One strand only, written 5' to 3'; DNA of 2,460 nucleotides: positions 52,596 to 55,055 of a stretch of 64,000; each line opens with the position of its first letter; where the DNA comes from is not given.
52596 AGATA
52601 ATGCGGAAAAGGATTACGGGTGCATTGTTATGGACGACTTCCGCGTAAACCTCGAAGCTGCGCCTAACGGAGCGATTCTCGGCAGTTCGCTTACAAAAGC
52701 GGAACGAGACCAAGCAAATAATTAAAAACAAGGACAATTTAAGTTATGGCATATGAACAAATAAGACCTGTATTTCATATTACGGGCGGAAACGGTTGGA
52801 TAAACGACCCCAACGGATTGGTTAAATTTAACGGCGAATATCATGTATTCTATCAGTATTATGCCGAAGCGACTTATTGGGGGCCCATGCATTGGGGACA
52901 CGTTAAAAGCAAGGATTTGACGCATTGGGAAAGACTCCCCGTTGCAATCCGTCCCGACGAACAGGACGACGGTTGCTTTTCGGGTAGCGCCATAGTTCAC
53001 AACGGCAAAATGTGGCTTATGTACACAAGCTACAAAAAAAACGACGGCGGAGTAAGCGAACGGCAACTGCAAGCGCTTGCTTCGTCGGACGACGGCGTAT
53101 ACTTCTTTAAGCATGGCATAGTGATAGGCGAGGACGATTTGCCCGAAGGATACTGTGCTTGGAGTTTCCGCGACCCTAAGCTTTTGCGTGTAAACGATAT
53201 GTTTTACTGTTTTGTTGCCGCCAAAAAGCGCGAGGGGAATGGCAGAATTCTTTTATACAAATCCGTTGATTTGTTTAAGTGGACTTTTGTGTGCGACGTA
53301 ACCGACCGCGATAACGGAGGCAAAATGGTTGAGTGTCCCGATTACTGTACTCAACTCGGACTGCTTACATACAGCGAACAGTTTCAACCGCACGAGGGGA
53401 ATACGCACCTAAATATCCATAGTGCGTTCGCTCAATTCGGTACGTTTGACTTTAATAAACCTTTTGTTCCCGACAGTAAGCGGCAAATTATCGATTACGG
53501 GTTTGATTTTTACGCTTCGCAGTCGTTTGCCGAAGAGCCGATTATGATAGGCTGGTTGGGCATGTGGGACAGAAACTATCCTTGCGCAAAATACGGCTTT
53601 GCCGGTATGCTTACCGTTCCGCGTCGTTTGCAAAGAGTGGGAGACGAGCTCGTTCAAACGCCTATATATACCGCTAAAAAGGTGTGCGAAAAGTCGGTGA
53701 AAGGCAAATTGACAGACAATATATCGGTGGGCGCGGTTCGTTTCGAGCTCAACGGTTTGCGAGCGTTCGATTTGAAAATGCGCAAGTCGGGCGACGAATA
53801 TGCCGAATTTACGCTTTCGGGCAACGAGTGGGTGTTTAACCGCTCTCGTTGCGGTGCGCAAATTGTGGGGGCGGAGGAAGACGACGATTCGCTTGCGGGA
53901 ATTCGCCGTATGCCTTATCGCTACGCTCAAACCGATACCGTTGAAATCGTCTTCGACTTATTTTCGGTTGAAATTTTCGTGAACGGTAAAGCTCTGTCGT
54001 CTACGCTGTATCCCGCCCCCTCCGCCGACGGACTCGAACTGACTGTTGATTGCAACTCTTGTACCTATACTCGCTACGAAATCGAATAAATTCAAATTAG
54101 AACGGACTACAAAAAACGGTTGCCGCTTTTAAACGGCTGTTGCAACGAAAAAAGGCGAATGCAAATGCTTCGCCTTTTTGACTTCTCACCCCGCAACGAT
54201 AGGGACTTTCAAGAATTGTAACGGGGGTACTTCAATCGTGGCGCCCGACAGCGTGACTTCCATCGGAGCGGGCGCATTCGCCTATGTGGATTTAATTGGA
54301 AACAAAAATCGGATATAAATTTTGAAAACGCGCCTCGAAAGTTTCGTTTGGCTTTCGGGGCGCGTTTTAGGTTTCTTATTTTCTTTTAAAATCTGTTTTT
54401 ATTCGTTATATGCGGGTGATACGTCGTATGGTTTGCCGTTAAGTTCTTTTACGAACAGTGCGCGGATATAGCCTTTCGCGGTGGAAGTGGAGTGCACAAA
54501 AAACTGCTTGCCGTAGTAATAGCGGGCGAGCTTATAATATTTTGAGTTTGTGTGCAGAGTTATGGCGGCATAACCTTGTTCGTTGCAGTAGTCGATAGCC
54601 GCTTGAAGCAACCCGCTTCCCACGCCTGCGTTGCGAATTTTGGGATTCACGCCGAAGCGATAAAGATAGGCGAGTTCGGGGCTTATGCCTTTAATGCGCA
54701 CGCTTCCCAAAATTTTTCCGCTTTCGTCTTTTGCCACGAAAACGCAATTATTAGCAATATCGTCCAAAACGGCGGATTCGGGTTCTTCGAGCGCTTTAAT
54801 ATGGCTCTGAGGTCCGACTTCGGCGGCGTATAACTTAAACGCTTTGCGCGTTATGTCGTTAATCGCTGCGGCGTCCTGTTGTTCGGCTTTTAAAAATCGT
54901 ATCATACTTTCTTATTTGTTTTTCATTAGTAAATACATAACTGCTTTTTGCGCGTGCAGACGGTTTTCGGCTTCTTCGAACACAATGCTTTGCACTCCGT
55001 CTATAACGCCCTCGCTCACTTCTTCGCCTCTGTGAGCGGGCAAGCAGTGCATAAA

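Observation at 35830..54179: Complete Gram-positive fructan-utilisation locus resembling a Bacteroides PUL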

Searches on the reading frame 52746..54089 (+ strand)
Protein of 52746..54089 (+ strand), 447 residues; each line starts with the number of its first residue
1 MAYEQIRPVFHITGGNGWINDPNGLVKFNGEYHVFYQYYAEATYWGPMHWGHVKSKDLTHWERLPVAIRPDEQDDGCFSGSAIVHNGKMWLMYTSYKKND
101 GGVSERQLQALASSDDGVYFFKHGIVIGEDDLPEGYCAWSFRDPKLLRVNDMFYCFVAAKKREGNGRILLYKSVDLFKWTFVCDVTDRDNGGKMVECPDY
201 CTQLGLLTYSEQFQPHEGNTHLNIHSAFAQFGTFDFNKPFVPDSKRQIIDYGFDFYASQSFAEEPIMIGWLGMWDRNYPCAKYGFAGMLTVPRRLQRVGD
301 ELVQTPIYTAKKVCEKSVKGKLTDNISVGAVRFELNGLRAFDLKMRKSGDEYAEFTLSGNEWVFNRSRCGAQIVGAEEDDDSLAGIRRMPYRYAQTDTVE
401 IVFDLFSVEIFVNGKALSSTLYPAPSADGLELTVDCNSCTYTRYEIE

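Call 3: search_protein_families(library=pfam, proteins=[window:52746-54089:+], max_evalue=0.01)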
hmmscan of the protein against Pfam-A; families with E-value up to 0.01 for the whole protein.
window:52746-54089:+ (447 aa): 3 families
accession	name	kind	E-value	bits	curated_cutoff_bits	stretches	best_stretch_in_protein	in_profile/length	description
PF00251.26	Glyco_hydro_32N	-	5.9e-79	266.2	22.1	1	11-306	1-307/307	Glycosyl hydrolases family 32 N-terminal domain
PF04616.20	Glyco_hydro_43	-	5e-09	36.3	32.2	1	37-125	24-113/288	Glycosyl hydrolases family 43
PF08244.19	Glyco_hydro_32C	-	1.7e-07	31.8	21.9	1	330-435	37-145/158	Glycosyl hydrolases family 32 C terminal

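Call 9: search_protein_families(library=ncbifam, proteins=[window:52746-54089:+], max_evalue=0.001)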
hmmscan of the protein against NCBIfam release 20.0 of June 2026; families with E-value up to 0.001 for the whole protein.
window:52746-54089:+ (447 aa): 4 families
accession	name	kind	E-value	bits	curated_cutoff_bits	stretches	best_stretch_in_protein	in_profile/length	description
TIGR01322.1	scrB_fam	subfamily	2.3e-87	293.6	356.4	1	4-421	11-444/447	sucrose-6-phosphate hydrolase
NF041092.1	beta-fruc_BfrA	equivalog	4.7e-68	229.9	900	1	7-423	3-407/433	beta-fructosidase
NF052550.1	BManbPhaseBMBP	equivalog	2.4e-10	40.2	450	1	76-190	25-141/296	beta-1,2-mannobiose phosphorylase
NF058598.1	BetMansidBT3780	equivalog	0.00014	21.1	550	1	76-196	61-185/366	beta-1,2-mannosidase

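Call 54: search_solved_structures(query=window:52746-54089:+, max_evalue=1e-20)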
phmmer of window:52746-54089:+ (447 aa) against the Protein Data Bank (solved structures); distinct sequences matched with E-value up to 1e-20: 30.
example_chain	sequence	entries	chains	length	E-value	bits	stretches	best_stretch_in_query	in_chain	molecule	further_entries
7vco_A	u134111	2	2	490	1.6e-66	228.2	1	7-426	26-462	Sucrose-6-phosphate hydrolase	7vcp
7bwb_A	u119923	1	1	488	3.1e-57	197.6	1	5-311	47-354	Beta-fructofuranosidase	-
1uyp_A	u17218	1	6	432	6.4e-57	196.5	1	7-423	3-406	BETA-FRUCTOSIDASE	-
1w2t_A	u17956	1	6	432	1.8e-56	195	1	7-423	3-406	BETA FRUCTOSIDASE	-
7bwc_A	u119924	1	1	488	3.4e-56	194.1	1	5-311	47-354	Beta-fructofuranosidase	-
6num_A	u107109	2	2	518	1.2e-51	179.2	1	7-338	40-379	Beta-fructofuranosidase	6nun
3pig_A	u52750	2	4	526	5.5e-48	167.1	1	7-336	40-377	Beta-fructofuranosidase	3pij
6nu7_A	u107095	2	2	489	1.1e-36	129.8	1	10-314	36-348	Sucrose-6-phosphate hydrolase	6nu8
8i12_A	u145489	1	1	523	5.2e-34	121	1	2-200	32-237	Glycosyl hydrolase family 32 exo-inulinase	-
2qqu_A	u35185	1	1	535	9.1e-33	116.9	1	7-341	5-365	Beta-fructofuranosidase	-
2ac1_A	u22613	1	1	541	1.2e-32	116.5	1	6-341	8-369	invertase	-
2xqr_A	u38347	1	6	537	1.5e-32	116.2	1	7-341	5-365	BETA-FRUCTOFURANOSIDASE, INSOLUBLE ISOENZYME CWINV1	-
2oxb_A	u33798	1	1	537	3.7e-32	114.9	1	7-341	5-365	Beta-fructofuranosidase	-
2qqv_A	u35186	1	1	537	9.4e-32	113.6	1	7-341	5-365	Beta-fructofuranosidase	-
2qqw_A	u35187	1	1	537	1.7e-31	112.8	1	7-341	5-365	Beta-fructofuranosidase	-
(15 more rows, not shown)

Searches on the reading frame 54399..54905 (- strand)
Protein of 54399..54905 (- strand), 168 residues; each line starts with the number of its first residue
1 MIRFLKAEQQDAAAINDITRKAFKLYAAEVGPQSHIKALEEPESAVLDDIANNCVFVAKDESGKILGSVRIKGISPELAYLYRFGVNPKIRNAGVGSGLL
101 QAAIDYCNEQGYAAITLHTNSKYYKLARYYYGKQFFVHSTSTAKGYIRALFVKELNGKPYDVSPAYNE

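Call 40: search_protein_families(library=pfam, proteins=[window:54399-54905:-], max_evalue=0.001)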
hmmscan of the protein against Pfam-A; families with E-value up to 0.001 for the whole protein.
window:54399-54905:- (168 aa): 5 families
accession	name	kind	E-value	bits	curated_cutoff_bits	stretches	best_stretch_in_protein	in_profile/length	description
PF00583.31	Acetyltransf_1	-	1.8e-13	51.2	20.7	1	39-130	16-111/116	Acetyltransferase (GNAT) family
PF13508.13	Acetyltransf_7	-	4.9e-10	40.1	27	1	52-125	2-72/84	Acetyltransferase (GNAT) domain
PF13673.13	Acetyltransf_10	-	2.5e-08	34.4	23.6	1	52-131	29-102/128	Acetyltransferase (GNAT) domain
PF13420.13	Acetyltransf_4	-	3.3e-05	24.4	24.3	1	7-122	4-121/155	Acetyltransferase (GNAT) domain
PF14542.12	Acetyltransf_CG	-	0.00049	20.6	30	1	57-115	3-61/80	GCN5-related N-acetyl-transferase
